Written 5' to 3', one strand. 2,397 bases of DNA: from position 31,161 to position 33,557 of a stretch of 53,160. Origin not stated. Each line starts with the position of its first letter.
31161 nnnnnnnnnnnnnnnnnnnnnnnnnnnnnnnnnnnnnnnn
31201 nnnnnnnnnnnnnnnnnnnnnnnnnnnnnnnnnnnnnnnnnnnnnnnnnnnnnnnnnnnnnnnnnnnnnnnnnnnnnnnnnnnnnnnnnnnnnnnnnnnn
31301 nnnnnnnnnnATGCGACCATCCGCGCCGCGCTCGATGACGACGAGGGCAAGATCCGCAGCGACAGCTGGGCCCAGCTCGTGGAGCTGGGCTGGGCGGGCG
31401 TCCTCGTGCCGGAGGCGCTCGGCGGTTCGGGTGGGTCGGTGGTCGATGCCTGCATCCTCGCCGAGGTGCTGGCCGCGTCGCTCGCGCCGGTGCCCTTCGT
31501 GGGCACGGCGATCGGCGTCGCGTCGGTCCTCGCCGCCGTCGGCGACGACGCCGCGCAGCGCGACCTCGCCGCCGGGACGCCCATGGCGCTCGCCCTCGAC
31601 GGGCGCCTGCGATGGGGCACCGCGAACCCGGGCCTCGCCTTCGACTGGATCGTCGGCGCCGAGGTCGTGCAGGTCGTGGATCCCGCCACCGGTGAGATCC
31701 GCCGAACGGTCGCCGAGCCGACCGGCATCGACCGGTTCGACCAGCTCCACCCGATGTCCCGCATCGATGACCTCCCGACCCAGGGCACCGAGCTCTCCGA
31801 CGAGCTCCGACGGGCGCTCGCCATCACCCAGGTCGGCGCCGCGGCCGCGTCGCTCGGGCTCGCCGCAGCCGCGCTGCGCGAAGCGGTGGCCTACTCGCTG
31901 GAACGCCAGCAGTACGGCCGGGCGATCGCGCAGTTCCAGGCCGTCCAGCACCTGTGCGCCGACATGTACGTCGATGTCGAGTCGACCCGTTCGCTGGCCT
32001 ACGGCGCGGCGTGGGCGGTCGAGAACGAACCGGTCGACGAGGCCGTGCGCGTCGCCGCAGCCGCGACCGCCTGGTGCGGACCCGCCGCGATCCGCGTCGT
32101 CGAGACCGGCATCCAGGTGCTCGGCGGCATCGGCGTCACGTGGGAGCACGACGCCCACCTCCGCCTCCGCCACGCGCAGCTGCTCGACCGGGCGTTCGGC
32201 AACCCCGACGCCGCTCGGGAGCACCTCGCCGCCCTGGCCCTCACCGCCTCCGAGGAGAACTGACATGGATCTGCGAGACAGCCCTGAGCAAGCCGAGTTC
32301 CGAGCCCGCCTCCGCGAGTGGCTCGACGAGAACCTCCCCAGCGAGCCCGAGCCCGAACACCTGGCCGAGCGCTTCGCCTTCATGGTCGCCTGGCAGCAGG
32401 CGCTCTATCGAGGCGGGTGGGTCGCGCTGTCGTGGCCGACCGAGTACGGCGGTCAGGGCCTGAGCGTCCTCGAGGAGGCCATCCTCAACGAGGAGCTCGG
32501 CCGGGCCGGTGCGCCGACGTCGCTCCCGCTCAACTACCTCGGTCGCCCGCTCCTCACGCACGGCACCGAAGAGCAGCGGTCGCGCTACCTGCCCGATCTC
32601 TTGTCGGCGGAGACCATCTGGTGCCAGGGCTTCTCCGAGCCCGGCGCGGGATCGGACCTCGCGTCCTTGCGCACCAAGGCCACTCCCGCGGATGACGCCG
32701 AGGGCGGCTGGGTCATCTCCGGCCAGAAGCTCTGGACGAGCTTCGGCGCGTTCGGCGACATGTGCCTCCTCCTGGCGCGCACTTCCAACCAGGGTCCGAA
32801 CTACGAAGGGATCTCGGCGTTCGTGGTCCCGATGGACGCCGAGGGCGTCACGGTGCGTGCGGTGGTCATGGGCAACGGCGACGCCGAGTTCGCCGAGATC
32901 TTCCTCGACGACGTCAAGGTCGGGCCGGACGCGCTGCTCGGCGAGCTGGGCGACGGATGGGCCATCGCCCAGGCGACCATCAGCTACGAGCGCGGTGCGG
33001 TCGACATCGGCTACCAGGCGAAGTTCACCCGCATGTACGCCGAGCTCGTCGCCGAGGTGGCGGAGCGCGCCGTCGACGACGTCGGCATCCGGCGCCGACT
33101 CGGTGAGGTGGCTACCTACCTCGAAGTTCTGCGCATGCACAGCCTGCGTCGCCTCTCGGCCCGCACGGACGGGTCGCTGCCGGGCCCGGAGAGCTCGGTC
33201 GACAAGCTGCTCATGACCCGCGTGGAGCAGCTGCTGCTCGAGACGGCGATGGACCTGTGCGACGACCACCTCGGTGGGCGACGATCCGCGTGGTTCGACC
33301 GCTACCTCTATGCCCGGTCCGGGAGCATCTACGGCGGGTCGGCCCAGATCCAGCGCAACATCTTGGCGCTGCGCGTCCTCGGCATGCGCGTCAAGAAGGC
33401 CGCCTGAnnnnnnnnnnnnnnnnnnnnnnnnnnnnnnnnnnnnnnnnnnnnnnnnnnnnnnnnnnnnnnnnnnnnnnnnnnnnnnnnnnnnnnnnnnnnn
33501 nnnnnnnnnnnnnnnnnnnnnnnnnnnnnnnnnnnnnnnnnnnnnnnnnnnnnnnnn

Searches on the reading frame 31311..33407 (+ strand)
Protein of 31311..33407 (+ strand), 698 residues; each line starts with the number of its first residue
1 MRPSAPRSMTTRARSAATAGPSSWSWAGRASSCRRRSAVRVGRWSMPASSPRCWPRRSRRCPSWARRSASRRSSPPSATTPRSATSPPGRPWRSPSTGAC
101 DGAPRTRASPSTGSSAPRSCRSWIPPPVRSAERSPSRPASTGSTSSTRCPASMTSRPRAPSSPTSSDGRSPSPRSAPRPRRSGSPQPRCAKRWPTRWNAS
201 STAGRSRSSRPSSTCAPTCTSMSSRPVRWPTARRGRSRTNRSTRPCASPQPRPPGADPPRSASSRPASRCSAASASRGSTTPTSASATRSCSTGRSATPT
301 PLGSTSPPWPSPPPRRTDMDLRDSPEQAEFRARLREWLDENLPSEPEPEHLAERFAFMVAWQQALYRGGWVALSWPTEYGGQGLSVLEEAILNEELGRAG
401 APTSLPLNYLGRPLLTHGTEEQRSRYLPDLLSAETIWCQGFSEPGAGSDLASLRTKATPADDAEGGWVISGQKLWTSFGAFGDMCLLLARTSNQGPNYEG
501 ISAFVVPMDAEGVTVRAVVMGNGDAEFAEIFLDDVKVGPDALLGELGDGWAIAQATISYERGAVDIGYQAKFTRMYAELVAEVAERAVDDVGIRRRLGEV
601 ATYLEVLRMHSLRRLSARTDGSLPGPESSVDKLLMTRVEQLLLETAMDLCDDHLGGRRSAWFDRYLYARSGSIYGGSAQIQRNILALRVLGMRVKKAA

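Call 5: search_protein_families(library=pfam, proteins=[window:31311-33407:+])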
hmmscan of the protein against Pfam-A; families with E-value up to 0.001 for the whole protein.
window:31311-33407:+ (698 aa): 3 families
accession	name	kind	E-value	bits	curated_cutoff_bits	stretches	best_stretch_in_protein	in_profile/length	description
PF02771.21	Acyl-CoA_dh_N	-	1.8e-21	77.1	22.9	1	324-434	1-113/113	Acyl-CoA dehydrogenase, N-terminal domain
PF02770.24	Acyl-CoA_dh_M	-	9.7e-21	74.2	33.3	1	438-535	1-97/97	Acyl-CoA dehydrogenase, middle domain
PF00441.29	Acyl-CoA_dh_1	-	2.7e-15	57.3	22.4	1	547-689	1-149/150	Acyl-CoA dehydrogenase, C-terminal domain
